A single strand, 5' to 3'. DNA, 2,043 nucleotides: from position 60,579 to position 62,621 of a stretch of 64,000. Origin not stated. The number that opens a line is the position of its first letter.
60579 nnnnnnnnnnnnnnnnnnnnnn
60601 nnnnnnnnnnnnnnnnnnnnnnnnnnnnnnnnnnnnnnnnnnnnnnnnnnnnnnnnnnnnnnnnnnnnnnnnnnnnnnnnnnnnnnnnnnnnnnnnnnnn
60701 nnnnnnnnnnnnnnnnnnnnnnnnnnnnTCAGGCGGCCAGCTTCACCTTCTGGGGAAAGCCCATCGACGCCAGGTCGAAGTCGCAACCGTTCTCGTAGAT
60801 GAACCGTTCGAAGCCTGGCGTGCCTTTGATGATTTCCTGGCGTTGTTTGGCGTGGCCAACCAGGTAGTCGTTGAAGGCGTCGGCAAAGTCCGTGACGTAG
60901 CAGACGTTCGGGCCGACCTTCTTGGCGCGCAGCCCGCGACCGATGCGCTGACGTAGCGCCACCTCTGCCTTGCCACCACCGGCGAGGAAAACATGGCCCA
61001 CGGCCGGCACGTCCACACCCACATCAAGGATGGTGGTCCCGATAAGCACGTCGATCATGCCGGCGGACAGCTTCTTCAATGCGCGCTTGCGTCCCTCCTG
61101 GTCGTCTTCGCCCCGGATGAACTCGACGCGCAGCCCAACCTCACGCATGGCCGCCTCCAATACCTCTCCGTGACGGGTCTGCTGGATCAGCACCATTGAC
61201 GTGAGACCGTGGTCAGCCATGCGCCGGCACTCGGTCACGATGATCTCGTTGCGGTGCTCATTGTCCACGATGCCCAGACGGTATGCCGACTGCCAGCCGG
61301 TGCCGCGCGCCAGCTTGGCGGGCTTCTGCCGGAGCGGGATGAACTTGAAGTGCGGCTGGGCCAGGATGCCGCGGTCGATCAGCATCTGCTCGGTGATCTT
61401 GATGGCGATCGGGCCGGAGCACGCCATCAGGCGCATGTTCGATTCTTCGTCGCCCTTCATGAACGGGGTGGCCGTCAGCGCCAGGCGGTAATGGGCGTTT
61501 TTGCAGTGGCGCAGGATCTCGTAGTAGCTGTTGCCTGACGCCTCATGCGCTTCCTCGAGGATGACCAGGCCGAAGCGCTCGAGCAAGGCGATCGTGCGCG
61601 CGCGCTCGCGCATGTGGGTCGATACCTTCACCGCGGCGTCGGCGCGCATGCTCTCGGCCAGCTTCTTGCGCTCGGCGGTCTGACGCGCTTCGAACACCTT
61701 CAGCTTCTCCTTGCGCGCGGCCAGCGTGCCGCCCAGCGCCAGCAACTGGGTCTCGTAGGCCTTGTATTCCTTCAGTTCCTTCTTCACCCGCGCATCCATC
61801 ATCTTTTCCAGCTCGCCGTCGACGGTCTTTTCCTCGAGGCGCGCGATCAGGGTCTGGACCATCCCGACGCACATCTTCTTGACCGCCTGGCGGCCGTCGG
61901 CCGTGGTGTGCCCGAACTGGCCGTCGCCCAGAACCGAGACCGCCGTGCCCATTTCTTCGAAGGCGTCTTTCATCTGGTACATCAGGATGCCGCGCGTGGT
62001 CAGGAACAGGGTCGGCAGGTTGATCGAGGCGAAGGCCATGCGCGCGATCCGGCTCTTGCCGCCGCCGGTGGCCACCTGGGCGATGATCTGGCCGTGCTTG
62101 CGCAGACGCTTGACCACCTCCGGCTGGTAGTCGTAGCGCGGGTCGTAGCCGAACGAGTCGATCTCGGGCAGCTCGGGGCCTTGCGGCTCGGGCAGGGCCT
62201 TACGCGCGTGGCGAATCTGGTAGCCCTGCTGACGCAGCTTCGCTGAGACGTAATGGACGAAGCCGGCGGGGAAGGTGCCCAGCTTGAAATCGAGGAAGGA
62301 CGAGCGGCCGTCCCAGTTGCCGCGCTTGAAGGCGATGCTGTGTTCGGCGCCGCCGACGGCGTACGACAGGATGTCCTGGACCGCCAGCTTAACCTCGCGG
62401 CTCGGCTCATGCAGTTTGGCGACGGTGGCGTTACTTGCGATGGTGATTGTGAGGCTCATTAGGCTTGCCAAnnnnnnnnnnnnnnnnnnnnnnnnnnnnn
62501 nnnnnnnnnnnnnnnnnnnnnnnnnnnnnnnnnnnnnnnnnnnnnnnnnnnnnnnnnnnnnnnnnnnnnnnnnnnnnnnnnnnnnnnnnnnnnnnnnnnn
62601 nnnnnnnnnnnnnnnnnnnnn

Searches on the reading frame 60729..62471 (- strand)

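Call 28: search_protein_families(library=phrogs, proteins=[window:60729-62471:-], max_evalue=0.00001)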
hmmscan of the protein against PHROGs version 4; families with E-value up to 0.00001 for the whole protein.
window:60729-62471:- (580 aa): 4 families
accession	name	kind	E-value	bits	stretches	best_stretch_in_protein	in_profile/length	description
phrog_16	-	DNA, RNA and nucleotide metabolism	3.1e-95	321.3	1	5-544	65-612/986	DNA helicase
phrog_9690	-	DNA, RNA and nucleotide metabolism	1.7e-52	179.3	1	284-547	25-291/306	DNA helicase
phrog_16259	-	DNA, RNA and nucleotide metabolism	2.5e-13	51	1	9-210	4-216/330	DNA helicase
phrog_14619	-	DNA, RNA and nucleotide metabolism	4.4e-07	30.7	0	40-80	38-78/314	DNA helicase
